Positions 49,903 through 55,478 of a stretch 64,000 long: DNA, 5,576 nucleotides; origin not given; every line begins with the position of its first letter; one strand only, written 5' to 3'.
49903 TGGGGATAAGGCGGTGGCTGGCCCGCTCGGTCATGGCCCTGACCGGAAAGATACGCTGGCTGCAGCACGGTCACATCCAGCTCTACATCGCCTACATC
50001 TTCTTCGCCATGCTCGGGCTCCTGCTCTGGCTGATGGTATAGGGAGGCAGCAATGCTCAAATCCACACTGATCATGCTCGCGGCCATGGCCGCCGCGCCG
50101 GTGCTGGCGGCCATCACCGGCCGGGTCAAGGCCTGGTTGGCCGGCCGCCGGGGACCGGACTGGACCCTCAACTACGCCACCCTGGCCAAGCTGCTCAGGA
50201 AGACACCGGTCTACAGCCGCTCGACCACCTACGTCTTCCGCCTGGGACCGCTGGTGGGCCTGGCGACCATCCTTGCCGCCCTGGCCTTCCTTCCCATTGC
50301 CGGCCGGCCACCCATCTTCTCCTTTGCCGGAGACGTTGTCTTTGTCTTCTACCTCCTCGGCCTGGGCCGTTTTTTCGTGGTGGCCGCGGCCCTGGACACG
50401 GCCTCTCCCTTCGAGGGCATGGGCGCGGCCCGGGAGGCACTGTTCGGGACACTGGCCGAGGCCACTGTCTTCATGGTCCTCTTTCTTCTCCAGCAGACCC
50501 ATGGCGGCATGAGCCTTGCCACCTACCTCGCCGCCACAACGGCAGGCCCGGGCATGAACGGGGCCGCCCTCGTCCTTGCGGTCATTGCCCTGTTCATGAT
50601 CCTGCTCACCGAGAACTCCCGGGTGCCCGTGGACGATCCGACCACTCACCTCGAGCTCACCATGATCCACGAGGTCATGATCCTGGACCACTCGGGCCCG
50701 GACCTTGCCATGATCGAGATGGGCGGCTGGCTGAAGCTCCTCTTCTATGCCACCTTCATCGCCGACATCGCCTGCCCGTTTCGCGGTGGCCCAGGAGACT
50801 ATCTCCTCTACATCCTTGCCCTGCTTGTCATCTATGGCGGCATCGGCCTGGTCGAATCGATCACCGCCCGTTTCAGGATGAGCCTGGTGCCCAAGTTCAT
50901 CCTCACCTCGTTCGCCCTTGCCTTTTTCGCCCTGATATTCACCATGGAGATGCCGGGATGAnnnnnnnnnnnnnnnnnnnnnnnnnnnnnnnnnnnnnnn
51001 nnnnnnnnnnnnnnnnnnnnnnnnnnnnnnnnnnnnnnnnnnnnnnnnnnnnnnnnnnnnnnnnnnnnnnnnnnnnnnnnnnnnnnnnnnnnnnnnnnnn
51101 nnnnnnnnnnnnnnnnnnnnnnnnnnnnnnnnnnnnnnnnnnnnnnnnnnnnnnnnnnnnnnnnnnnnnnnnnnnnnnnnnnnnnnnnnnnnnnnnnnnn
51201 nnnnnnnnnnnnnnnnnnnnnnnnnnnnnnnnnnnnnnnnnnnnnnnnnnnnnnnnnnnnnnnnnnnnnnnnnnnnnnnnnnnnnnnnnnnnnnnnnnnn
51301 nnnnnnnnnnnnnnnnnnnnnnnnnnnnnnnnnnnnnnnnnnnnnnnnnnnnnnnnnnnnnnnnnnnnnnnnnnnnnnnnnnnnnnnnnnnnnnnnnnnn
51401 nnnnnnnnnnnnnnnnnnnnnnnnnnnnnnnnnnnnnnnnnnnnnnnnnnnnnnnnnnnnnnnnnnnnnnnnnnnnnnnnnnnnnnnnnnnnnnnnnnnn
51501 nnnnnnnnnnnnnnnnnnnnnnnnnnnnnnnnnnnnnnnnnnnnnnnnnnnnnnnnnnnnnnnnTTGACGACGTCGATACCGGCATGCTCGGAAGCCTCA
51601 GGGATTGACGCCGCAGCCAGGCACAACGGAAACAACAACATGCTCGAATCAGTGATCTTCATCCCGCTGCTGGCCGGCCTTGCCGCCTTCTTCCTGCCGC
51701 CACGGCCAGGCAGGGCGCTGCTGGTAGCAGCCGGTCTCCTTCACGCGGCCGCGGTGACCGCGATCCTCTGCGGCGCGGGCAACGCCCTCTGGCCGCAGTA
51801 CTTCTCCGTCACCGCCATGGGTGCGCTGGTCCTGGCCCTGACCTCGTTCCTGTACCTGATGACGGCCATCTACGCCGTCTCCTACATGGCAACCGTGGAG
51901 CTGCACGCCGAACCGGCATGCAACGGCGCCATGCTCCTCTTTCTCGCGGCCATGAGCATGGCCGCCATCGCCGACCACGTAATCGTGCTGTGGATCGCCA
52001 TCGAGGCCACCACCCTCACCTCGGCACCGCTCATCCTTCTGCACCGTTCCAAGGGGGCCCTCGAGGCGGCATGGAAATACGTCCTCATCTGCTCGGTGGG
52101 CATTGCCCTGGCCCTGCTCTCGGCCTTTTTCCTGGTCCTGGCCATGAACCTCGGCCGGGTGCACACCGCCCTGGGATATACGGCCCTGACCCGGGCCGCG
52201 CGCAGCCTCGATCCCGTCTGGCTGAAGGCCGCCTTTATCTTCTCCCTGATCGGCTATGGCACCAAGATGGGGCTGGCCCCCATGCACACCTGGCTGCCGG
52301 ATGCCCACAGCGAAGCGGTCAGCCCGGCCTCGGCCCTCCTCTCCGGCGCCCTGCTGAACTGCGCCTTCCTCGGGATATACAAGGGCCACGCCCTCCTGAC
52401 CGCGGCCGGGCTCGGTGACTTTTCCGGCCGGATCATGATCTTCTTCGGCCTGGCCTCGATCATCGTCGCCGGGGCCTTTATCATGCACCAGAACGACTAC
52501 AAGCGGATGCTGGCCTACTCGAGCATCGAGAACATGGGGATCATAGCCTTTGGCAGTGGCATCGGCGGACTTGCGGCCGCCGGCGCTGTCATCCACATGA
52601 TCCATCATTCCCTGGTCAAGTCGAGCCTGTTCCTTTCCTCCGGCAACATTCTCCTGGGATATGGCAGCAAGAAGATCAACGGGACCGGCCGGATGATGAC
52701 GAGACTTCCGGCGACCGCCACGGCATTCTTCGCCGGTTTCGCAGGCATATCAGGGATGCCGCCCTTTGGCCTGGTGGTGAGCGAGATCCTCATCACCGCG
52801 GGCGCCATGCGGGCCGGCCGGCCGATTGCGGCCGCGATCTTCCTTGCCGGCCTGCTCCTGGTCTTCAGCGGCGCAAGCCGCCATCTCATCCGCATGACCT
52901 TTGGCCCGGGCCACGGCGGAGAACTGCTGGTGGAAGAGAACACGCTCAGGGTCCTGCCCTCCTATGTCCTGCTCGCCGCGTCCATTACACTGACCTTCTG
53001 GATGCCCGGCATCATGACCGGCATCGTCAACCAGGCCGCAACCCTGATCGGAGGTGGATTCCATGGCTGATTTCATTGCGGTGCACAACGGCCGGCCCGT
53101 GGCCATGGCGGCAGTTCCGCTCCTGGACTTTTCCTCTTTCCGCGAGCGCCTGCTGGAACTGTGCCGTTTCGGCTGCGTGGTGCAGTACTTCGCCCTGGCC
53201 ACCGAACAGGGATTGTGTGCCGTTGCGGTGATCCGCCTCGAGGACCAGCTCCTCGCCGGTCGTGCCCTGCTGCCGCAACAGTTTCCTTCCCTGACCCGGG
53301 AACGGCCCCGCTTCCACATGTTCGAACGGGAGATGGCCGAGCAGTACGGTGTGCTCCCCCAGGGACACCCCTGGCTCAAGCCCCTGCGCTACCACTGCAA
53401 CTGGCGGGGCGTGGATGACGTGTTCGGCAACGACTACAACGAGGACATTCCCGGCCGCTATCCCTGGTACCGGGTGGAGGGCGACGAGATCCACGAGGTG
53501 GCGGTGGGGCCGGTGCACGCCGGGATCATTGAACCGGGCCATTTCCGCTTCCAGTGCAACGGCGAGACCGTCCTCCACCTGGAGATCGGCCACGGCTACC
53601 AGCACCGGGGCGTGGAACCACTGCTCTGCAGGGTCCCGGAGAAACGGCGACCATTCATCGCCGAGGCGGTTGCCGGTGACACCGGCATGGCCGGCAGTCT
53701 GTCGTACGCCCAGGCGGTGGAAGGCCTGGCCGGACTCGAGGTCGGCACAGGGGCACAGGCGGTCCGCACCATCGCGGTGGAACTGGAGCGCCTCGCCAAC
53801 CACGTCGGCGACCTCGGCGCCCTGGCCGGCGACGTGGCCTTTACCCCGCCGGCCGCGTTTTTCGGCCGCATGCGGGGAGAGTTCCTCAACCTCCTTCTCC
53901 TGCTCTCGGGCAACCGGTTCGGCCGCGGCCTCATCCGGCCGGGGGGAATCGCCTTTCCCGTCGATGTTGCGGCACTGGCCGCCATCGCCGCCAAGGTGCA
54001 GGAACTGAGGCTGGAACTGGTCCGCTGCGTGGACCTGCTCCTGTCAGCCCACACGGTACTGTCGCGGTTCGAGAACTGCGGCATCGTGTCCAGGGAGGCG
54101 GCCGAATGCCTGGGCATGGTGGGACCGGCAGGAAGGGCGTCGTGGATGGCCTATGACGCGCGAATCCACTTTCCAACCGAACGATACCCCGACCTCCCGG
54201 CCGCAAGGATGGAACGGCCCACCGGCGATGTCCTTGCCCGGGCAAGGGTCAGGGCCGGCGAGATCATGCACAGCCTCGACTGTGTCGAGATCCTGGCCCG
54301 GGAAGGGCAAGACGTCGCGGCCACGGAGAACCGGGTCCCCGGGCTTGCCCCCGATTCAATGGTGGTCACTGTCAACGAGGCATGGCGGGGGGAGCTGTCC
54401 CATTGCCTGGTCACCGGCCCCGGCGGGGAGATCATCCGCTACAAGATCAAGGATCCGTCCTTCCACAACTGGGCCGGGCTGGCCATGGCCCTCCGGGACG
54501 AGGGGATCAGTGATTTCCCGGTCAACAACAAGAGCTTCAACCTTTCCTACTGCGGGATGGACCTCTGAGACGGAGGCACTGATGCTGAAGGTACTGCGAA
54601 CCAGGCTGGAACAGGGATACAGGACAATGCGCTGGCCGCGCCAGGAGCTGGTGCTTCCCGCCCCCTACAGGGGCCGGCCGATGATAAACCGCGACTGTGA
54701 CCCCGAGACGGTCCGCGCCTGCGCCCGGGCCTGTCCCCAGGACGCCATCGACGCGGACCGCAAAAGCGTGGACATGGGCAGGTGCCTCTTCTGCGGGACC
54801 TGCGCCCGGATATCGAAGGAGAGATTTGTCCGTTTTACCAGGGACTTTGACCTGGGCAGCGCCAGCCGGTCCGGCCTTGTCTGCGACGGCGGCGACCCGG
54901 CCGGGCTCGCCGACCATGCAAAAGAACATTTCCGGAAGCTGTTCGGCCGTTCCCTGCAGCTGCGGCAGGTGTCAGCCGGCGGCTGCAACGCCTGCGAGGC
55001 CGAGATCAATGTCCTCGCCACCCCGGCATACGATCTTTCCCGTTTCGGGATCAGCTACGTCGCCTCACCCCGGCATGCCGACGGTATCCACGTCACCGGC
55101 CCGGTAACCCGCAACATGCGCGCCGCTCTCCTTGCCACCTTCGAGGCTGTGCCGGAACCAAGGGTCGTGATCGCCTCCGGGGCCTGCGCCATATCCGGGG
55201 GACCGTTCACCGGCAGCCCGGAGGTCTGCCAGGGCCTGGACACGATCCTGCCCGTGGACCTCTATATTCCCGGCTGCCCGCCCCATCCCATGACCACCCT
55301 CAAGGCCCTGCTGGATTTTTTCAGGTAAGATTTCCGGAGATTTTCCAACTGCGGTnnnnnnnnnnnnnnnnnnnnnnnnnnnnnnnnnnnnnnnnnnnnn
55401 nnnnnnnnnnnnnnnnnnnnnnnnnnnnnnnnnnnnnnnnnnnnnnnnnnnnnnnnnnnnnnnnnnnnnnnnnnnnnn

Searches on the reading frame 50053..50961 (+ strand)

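Call 50: search_protein_families(library=pfam, proteins=[window:50053-50961:+], max_evalue=0.0001)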
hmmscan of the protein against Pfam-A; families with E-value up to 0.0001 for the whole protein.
window:50053-50961:+ (302 aa): 1 family
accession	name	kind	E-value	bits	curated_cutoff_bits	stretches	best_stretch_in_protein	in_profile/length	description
PF00146.26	NADHdh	-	2.8e-26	93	27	1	6-297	5-297/298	NADH dehydrogenase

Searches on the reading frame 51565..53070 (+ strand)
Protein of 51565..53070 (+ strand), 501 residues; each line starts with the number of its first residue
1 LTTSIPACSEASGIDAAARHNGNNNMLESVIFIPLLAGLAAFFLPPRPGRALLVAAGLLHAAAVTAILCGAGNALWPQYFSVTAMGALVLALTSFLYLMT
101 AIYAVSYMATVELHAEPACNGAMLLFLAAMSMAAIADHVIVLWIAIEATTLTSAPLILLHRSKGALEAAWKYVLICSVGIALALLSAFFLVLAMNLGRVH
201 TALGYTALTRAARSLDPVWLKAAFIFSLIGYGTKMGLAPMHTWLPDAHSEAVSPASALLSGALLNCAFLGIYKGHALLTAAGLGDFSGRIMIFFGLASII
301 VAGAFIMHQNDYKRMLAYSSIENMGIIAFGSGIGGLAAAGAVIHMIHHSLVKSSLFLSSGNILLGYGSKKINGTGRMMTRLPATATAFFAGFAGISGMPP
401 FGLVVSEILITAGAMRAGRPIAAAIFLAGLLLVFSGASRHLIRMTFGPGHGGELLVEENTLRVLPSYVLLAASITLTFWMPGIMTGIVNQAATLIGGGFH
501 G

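Call 50: search_protein_families(library=pfam, proteins=[window:51565-53070:+], max_evalue=0.0001)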
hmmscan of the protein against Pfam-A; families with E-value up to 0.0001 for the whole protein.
window:51565-53070:+ (501 aa): 1 family
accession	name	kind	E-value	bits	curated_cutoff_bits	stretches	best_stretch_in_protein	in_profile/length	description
PF00361.26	Proton_antipo_M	-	1.2e-42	146.6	21.5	1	136-427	1-288/294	NADH:quinone oxidoreductase/Mrp antiporter, TM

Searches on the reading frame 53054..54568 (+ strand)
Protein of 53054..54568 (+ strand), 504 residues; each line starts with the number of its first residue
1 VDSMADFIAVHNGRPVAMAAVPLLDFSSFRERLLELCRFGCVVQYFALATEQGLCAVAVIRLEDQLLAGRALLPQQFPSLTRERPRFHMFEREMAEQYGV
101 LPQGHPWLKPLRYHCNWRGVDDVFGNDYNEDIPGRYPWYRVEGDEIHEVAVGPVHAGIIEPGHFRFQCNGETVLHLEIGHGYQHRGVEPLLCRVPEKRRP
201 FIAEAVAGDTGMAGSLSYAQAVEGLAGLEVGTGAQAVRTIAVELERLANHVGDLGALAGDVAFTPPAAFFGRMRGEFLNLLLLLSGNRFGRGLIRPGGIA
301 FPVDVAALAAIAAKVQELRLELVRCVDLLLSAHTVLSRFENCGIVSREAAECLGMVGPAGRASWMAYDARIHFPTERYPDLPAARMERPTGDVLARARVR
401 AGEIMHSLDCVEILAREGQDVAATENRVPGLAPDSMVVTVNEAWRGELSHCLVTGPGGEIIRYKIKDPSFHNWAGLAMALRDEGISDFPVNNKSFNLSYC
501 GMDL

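Call 50: search_protein_families(library=pfam, proteins=[window:53054-54568:+], max_evalue=0.0001)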
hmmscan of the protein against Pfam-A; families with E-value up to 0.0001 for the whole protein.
window:53054-54568:+ (504 aa): 2 families
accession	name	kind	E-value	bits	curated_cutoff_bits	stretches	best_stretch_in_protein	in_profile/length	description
PF00346.24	Complex1_49kDa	-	2.4e-28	99.4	24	2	264-414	5-155/271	Respiratory-chain NADH dehydrogenase, 49 Kd subunit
PF00329.25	Complex1_30kDa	-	3.6e-05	24.8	22.5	0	74-119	66-111/124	Respiratory-chain NADH dehydrogenase, 30 Kd subunit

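Call 53: search_solved_structures(query=window:53054-54568:+, max_evalue=1e-10)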
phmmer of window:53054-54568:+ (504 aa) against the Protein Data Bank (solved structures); distinct sequences matched with E-value up to 1e-10: 50.
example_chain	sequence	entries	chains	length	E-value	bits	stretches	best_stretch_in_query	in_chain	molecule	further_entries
7z0s_E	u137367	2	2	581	3.4e-40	141.6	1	76-496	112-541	Formate hydrogenlyase subunit 5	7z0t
6cfw_L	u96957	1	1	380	7e-34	120.8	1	149-490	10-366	Membrane-bound hydrogenase subunit alpha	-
2fug_4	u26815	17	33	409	1.5e-21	80.1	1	144-412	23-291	NADH-quinone oxidoreductase chain 4 | NADH-QUINONE OXIDOREDUCTASE SUBUNIT 4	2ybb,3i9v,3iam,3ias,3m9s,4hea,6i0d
7q5y_B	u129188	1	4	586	1.8e-20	76.5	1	151-414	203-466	NADH-quinone oxidoreductase subunit C/D 2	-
8iuf_S2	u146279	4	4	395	8.9e-18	67.6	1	152-409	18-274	NDUFS2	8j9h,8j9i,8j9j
8ba0_D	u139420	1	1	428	2e-17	66.5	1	152-411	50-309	Complex I-49kD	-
8b9z_D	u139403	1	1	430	2e-17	66.5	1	152-411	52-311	Complex I-49kD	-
8esw_S2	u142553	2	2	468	2.8e-17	66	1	152-411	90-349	Complex I-49kD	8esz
6hum_H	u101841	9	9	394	5.5e-17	65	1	150-411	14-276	NAD(P)H-quinone oxidoreductase subunit H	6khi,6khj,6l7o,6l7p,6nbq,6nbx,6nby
7wfg_H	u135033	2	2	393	2e-16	63.2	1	141-417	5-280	NAD(P)H-quinone oxidoreductase subunit H, chloroplastic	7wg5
8bpx_D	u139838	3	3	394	4.6e-16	62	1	152-411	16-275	NADH dehydrogenase [ubiquinone] iron-sulfur protein 2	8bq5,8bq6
7aqr_D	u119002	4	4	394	6e-16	61.6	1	152-411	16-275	NADH dehydrogenase subunit 7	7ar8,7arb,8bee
7ar7_D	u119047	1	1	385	6e-16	61.6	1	152-411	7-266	NADH dehydrogenase [ubiquinone] iron-sulfur protein 2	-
7eu3_H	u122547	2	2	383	8.1e-16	61.2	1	151-412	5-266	NAD(P)H-quinone oxidoreductase subunit H, chloroplastic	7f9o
8e9g_D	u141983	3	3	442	9.2e-16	61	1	123-412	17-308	NADH-quinone oxidoreductase subunit D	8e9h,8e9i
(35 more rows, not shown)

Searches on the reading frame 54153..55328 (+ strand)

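Call 50: search_protein_families(library=pfam, proteins=[window:54153-55328:+], max_evalue=0.0001)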
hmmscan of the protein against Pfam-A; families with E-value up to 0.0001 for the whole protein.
window:54153-55328:+ (391 aa): 1 family
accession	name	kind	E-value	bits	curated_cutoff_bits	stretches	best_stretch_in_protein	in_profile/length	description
PF01058.29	Oxidored_q6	-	3.9e-27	94.9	27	1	278-388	1-127/128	NADH ubiquinone oxidoreductase, 20 Kd subunit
